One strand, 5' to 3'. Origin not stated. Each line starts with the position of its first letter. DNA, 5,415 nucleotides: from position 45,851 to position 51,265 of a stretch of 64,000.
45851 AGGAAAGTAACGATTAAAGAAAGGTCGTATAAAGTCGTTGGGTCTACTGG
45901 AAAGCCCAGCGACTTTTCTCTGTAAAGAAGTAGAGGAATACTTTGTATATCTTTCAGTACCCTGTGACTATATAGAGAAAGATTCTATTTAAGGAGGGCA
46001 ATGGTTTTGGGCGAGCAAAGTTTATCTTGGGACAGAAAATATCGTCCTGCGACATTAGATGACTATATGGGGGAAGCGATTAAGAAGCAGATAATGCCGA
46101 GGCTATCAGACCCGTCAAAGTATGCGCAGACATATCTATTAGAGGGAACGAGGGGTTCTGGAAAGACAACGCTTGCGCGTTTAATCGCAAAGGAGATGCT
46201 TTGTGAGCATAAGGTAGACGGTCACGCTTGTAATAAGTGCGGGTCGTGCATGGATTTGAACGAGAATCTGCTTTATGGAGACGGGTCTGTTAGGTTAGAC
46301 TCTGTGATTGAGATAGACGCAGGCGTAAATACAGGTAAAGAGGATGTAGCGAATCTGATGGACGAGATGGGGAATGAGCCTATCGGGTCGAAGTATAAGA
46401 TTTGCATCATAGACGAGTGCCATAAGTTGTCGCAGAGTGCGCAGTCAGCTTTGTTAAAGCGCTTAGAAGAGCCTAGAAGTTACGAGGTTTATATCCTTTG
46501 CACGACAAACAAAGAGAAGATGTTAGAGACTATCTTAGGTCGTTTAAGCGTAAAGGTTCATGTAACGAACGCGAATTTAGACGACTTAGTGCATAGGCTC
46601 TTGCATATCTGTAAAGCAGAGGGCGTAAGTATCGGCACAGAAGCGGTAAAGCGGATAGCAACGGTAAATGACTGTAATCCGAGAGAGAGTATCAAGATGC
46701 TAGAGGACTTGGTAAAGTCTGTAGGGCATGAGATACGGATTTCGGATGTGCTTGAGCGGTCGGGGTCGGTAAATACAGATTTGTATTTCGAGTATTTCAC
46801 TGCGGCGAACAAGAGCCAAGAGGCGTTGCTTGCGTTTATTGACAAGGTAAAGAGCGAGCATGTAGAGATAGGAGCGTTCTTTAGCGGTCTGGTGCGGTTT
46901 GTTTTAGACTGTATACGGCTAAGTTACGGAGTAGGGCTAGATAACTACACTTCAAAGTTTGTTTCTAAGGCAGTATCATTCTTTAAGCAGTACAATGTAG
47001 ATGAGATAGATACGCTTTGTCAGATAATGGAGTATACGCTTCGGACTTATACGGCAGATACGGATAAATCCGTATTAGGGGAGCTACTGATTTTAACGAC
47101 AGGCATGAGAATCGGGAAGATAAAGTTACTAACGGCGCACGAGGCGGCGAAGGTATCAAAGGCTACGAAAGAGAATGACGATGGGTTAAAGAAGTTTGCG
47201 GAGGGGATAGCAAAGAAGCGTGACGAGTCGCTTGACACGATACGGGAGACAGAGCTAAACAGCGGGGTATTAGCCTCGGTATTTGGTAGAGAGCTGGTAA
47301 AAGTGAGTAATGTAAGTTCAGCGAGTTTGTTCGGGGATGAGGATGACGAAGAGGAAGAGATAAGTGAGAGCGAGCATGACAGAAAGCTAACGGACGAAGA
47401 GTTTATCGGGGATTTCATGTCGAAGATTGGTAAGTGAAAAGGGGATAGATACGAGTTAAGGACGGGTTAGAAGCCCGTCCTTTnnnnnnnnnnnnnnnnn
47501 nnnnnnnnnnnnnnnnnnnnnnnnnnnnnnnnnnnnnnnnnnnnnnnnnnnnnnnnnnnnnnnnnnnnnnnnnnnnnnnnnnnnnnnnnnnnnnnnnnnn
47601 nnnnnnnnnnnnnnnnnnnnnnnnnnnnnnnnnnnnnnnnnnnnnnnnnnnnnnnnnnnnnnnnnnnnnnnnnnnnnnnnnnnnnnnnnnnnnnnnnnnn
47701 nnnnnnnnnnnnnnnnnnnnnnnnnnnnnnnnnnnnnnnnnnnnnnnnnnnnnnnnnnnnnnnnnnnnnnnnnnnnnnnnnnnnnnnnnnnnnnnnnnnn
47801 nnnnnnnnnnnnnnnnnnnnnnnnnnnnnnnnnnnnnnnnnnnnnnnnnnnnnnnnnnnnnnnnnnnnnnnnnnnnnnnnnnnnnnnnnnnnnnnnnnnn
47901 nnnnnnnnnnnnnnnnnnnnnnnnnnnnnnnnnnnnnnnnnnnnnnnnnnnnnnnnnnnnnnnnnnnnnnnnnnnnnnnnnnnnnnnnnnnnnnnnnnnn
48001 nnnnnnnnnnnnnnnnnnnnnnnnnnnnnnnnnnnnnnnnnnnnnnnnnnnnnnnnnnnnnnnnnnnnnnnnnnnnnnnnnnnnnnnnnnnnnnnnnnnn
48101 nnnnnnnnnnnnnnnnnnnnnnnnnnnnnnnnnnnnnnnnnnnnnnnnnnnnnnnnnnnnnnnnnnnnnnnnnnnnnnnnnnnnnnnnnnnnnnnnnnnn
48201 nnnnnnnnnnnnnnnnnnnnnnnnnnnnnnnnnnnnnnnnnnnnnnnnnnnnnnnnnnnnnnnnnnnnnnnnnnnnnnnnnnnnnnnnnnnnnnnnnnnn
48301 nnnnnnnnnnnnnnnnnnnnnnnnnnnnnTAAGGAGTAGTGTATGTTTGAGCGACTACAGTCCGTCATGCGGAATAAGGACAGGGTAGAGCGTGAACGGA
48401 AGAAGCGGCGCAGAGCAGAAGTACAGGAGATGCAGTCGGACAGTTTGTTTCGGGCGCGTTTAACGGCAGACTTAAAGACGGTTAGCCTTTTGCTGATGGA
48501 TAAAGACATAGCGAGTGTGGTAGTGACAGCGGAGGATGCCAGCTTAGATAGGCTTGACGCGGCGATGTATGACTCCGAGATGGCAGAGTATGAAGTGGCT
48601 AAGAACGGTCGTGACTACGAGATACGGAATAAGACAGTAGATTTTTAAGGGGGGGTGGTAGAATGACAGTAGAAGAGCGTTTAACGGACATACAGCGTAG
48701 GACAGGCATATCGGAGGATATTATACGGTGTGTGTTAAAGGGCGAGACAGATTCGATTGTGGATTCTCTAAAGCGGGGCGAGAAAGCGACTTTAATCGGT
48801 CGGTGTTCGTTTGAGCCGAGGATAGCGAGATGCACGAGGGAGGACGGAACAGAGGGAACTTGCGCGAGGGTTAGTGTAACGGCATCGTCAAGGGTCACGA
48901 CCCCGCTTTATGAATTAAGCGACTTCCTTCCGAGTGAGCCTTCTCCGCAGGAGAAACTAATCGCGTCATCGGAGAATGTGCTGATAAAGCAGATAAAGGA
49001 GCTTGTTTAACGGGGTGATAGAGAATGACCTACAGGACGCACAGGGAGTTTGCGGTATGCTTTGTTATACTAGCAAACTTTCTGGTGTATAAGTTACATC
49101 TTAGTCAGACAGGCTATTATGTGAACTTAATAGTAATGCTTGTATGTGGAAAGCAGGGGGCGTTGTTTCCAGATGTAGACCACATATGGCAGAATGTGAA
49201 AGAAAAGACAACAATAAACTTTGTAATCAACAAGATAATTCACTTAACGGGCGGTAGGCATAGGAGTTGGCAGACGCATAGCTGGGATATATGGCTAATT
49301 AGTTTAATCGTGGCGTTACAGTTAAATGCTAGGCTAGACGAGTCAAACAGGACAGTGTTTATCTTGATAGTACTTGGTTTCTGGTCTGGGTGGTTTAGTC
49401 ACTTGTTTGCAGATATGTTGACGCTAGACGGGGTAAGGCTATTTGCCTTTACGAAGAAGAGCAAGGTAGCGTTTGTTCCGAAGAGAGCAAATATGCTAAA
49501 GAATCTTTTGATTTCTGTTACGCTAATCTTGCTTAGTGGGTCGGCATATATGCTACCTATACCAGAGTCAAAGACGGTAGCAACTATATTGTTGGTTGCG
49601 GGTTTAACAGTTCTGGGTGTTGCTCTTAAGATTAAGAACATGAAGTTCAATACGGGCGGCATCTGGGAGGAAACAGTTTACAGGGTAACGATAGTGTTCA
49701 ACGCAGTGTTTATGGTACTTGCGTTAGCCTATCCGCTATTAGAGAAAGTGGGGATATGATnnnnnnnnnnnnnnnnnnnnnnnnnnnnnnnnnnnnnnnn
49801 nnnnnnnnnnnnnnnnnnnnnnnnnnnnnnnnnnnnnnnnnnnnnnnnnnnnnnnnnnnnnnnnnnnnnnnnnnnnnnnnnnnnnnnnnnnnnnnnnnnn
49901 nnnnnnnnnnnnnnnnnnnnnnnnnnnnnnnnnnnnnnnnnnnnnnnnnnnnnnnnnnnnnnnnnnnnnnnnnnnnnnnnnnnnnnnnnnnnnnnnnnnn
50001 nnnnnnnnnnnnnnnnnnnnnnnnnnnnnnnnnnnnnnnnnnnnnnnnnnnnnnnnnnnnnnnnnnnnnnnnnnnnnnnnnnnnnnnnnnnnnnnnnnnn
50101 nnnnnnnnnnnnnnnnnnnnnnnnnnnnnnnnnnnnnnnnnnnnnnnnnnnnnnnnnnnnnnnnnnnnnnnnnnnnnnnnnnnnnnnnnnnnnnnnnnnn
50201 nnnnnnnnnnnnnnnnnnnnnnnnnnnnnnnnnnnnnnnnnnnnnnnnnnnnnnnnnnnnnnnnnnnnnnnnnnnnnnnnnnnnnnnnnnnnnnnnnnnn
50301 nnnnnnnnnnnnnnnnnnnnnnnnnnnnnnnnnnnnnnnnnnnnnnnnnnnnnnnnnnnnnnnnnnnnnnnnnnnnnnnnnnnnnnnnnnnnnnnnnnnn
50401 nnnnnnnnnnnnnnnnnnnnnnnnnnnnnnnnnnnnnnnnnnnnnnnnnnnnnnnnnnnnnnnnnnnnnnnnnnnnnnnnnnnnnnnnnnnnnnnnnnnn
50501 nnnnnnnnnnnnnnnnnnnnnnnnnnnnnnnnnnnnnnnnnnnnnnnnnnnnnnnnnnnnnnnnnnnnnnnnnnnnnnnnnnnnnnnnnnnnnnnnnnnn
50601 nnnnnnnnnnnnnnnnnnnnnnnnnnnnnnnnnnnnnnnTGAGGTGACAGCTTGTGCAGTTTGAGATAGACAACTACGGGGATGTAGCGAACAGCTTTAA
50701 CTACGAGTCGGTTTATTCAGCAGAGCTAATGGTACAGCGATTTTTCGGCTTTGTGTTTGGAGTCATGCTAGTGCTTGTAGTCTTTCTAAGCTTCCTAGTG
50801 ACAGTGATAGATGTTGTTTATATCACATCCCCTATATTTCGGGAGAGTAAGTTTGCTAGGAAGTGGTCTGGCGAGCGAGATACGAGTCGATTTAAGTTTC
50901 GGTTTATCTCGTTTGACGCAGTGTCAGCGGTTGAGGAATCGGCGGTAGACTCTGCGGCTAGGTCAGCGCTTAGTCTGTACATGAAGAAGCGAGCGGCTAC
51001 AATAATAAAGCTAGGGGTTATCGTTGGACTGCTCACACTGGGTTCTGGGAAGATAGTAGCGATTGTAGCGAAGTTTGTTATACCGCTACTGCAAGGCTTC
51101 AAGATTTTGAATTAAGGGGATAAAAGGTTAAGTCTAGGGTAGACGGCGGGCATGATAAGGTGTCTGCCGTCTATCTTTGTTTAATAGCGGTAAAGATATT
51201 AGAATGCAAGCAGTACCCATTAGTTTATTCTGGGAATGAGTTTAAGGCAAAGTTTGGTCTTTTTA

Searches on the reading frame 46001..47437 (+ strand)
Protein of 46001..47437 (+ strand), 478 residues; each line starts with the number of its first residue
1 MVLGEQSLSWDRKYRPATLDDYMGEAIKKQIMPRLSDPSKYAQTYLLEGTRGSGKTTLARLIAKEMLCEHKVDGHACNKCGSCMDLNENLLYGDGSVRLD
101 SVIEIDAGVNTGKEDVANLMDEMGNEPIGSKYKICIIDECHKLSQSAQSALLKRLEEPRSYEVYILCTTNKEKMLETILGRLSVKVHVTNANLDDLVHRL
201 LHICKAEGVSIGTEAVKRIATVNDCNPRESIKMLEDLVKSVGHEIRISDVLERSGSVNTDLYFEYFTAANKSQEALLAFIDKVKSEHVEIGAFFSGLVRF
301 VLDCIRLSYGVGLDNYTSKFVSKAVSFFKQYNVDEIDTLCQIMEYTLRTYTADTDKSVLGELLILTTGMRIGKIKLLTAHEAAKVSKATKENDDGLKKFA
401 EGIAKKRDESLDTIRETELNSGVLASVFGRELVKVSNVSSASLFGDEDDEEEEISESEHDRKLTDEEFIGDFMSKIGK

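Call 9: search_protein_families(library=pfam, proteins=[window:46001-47437:+], max_evalue=0.01)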
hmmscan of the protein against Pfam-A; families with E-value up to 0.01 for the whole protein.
window:46001-47437:+ (478 aa): 15 families
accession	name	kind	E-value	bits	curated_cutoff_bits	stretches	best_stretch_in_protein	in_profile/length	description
PF13177.12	DNA_pol3_delta2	-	1.5e-31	110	27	1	39-183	16-153/161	DNA polymerase III, delta subunit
PF00004.35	AAA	-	4.7e-12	46.9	21.2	1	46-188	2-129/131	ATPase family associated with various cellular activities (AAA)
PF05496.18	RuvB_N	-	1.3e-06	28.7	27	1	15-84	2-76/159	Holliday junction DNA helicase RuvB P-loop domain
PF13173.12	AAA_14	-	6e-05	23.5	27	1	44-172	4-102/129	AAA domain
PF07728.20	AAA_5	-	0.0001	22.8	22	1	46-159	3-94/139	AAA domain (dynein-related subfamily)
PF13401.12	AAA_22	-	0.00016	22.5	27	1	41-156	4-108/130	AAA domain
PF13238.12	AAA_18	-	0.00084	20.2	29.4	1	46-165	2-95/128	AAA domain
PF04851.21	ResIII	-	0.00093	19.6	22.5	0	122-154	116-149/164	Type III restriction enzyme, res subunit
PF00158.32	Sigma54_activat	-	0.0011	19.1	20.2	0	30-91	10-70/168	Sigma-54 interaction domain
PF03266.21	NTPase_1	-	0.0032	17.8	23.9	0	46-200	3-167/168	NTPase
PF02367.23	TsaE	-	0.004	17.5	26.6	1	33-72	12-51/128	Threonylcarbamoyl adenosine biosynthesis protein TsaE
PF14532.12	Sigma54_activ_2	-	0.0043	17.7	25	0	134-172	72-110/138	Sigma-54 interaction domain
PF13604.12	AAA_30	-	0.0061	16.8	27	0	43-157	19-114/191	AAA domain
PF19961.5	EAD8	-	0.0068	17.5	27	0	310-363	39-93/96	Effector-associated domain 8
PF20720.3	nSTAND3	-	0.0097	16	27.2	0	45-70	20-45/155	Novel STAND NTPase 3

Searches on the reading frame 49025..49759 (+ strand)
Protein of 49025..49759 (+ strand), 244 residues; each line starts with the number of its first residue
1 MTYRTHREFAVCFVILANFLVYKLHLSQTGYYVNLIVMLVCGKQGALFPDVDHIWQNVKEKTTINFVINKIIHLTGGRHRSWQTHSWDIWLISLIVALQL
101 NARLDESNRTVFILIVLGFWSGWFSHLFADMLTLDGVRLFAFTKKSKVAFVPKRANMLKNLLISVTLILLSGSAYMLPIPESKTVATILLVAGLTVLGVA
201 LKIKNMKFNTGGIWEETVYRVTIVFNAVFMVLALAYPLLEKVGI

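Call 61: search_protein_families(library=pfam, proteins=[window:49025-49759:+], max_evalue=0.01)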
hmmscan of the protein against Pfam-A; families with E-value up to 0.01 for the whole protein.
window:49025-49759:+ (244 aa): 1 family
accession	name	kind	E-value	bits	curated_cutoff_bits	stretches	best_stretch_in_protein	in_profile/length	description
PF04307.19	YdjM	-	1e-13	51.6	29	1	1-197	1-167/176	YdjM inner membrane protein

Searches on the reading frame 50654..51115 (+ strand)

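Call 61: search_protein_families(library=pfam, proteins=[window:50654-51115:+], max_evalue=0.01)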
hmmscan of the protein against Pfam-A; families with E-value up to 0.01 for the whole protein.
window:50654-51115:+ (153 aa): 1 family
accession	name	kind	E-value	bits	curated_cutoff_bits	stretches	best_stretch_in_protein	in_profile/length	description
PF14828.11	Amnionless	-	0.00085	18.7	30.4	1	23-100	339-418/442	Amnionless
